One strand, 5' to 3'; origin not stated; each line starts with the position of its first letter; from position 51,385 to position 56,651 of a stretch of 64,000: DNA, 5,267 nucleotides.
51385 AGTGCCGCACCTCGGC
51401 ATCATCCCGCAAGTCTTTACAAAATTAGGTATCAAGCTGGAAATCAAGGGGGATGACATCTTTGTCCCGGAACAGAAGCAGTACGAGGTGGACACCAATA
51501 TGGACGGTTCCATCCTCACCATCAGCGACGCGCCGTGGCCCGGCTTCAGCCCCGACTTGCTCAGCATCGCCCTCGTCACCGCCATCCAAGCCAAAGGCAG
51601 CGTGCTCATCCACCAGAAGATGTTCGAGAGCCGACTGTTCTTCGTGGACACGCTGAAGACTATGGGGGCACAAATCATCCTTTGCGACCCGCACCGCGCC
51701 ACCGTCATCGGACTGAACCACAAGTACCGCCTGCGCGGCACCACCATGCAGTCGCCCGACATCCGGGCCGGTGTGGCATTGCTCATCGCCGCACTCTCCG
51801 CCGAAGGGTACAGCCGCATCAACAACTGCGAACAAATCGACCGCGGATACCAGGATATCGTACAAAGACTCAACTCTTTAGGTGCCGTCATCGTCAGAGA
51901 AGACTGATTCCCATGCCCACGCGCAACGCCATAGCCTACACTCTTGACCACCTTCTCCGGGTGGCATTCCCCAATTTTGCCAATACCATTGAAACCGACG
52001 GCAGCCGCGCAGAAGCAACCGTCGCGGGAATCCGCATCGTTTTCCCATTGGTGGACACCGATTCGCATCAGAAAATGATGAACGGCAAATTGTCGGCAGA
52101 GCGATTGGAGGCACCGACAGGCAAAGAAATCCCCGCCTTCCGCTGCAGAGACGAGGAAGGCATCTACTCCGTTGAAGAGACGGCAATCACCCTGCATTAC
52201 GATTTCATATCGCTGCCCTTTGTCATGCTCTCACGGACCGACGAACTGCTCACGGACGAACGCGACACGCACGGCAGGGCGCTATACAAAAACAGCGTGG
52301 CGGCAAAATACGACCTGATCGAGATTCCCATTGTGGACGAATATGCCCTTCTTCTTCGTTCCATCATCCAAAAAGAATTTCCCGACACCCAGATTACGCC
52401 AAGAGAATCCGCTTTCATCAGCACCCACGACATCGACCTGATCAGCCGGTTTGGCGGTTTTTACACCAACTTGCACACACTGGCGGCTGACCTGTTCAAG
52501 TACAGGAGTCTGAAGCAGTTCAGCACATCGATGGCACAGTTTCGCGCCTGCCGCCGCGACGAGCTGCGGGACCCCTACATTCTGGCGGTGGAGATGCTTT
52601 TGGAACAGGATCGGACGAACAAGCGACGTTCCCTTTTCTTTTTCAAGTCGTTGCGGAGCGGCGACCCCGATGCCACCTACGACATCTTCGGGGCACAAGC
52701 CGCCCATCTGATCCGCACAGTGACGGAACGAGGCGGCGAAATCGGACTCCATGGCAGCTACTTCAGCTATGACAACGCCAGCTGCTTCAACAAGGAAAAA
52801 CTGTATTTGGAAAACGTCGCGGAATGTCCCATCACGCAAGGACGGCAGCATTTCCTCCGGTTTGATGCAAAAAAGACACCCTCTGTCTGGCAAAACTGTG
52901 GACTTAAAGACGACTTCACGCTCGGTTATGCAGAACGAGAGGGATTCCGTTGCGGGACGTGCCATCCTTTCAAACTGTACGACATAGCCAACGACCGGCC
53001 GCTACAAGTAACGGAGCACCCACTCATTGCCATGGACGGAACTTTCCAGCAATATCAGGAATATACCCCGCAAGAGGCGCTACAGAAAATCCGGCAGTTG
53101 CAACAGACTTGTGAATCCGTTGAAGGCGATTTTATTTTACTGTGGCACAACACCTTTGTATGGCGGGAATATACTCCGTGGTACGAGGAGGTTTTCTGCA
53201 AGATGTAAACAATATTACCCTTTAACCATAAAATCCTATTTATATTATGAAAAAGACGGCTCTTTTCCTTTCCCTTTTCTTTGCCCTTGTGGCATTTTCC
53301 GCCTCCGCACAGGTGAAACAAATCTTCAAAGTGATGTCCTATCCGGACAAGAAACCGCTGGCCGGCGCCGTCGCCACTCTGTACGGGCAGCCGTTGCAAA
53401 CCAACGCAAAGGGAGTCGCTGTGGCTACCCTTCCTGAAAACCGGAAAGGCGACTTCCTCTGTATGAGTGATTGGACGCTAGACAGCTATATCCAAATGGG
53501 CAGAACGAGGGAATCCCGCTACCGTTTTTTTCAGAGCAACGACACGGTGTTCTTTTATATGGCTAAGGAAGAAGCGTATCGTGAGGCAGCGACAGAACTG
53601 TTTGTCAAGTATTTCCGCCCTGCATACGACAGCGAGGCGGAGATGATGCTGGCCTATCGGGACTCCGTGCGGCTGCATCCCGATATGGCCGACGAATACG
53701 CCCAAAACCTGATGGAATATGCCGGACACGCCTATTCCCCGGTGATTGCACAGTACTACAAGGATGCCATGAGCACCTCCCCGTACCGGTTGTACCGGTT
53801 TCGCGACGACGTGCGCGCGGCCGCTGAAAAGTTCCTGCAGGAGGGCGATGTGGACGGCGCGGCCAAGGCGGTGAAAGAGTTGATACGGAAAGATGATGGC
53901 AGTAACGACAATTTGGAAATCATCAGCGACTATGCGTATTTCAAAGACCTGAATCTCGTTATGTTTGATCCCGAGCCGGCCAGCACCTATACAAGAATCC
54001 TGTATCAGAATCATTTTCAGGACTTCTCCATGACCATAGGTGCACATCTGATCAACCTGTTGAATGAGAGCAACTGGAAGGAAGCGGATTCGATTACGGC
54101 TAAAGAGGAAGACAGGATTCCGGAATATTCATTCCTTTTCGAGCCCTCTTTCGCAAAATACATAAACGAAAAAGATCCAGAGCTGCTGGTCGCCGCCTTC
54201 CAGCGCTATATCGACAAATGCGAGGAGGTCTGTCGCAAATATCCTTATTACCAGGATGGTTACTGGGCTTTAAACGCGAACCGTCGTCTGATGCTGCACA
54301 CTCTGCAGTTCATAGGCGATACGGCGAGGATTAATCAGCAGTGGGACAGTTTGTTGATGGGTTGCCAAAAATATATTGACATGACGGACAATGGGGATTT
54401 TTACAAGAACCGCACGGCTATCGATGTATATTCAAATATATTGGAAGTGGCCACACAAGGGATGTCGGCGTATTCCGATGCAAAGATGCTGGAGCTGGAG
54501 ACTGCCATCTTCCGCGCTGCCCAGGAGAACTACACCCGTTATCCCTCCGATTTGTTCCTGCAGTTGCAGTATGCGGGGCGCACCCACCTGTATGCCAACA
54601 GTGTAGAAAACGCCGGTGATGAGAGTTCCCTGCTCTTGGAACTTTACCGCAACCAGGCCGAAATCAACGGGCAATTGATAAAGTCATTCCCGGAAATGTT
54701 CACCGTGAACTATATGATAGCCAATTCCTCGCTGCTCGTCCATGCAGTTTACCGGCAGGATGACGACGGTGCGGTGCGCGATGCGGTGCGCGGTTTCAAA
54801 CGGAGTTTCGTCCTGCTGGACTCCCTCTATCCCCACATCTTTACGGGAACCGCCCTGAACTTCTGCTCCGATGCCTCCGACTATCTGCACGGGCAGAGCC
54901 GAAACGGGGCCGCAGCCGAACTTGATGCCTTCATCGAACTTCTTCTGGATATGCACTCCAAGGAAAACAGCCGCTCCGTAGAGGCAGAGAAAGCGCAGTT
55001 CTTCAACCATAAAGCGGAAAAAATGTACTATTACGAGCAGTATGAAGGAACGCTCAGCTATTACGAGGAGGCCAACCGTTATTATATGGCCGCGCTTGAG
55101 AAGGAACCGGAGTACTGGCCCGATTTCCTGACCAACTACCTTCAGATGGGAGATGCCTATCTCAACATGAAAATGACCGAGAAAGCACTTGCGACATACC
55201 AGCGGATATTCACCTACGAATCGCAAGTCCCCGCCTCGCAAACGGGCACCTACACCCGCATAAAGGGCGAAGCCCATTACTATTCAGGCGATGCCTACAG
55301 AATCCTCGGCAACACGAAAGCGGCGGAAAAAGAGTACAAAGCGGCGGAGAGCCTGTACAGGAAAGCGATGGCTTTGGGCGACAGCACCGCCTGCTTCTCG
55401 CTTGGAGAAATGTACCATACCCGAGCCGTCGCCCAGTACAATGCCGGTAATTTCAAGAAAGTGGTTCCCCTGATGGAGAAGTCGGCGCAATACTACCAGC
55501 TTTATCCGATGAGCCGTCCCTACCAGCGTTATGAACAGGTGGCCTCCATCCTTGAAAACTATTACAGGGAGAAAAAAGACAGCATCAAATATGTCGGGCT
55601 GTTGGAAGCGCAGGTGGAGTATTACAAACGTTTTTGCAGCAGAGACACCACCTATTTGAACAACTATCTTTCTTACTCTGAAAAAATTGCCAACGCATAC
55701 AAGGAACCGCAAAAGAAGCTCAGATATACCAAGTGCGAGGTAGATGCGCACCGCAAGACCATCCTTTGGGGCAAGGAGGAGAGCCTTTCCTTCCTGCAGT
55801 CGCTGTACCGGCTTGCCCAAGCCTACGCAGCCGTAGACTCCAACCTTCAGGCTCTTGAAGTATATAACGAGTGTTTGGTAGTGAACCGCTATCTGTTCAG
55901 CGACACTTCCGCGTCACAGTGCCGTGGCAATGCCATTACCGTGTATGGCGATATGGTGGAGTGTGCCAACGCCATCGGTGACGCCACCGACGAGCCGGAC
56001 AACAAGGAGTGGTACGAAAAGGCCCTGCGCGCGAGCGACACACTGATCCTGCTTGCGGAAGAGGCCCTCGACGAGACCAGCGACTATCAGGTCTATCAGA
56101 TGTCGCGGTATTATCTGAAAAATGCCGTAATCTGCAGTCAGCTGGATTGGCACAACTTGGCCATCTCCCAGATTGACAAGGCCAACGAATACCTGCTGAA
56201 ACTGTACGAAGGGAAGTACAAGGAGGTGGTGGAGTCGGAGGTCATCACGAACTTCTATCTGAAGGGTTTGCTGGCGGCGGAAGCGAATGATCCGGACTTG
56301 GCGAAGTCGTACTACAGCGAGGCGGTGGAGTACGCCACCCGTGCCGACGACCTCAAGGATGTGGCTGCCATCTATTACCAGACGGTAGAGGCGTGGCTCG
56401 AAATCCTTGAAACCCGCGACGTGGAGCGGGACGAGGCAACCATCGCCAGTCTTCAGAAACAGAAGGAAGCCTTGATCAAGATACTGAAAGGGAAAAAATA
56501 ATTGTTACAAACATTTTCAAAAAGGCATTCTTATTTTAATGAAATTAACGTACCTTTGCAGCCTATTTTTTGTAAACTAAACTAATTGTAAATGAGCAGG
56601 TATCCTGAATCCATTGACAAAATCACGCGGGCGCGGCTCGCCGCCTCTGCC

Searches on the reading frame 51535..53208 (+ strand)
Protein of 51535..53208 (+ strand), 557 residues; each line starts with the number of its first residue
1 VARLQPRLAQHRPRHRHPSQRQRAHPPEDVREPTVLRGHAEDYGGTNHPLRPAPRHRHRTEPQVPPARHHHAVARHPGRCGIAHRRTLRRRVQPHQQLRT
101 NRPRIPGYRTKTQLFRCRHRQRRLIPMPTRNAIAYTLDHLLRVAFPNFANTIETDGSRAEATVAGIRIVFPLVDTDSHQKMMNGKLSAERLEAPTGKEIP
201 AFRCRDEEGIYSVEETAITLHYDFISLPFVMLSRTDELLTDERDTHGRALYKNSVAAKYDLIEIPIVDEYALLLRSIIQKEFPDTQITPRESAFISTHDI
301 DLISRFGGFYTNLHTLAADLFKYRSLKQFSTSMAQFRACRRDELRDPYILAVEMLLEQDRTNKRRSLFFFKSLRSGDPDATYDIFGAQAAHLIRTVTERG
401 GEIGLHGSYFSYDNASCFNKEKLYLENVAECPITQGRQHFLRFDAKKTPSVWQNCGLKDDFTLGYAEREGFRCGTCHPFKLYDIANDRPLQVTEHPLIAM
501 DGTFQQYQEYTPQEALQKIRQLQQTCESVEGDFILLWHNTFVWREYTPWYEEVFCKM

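Call 83: search_protein_families(library=pfam, proteins=[window:51535-53208:+], max_evalue=0.0001)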
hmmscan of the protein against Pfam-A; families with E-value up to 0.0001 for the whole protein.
window:51535-53208:+ (557 aa): 1 family
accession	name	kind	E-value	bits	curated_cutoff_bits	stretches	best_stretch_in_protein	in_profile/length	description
PF23019.1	DUF7033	-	3.4e-21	75.9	27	1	221-304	2-85/90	Family of unknown function (DUF7033)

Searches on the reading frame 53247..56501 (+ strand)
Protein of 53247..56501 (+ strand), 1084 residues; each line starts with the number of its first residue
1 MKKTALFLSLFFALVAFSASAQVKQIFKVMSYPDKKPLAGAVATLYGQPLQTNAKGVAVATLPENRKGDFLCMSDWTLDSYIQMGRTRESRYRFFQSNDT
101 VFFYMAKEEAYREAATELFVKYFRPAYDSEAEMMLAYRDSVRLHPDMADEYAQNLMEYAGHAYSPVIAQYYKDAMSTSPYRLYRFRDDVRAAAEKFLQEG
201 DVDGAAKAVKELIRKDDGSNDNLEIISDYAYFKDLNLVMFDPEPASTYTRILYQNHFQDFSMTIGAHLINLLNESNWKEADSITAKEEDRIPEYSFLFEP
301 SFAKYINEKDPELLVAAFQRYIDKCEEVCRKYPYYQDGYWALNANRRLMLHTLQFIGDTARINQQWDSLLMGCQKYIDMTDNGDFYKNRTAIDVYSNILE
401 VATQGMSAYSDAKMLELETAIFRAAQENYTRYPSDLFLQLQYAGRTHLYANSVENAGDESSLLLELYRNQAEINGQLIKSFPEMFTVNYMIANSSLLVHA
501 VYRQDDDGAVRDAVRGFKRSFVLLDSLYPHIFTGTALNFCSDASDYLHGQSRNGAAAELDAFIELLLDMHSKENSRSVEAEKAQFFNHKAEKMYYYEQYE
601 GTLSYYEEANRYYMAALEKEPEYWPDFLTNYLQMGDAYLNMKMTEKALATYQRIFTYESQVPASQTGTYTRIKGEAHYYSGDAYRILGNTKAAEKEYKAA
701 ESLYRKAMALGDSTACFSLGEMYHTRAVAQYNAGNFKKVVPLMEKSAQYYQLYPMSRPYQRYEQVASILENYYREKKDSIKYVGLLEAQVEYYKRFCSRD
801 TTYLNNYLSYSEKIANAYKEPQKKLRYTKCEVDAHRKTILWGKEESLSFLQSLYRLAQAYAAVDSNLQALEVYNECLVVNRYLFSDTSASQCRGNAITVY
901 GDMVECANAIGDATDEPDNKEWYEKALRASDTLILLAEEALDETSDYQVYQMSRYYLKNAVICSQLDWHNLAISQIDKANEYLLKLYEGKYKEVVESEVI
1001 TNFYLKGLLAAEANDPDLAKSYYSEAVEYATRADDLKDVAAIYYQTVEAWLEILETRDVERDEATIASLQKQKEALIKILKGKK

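Call 82: search_protein_families(library=pfam, proteins=[window:53247-56501:+], max_evalue=0.0001)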
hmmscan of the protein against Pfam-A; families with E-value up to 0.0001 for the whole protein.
window:53247-56501:+ (1084 aa): 2 families
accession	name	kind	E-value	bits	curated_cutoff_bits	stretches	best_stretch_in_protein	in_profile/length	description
PF07719.23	TPR_2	-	2.3e-07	30.9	27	0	675-705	2-32/34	Tetratricopeptide repeat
PF13181.12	TPR_8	-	9.3e-06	25.9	25.7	0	630-655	3-28/34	Tetratricopeptide repeat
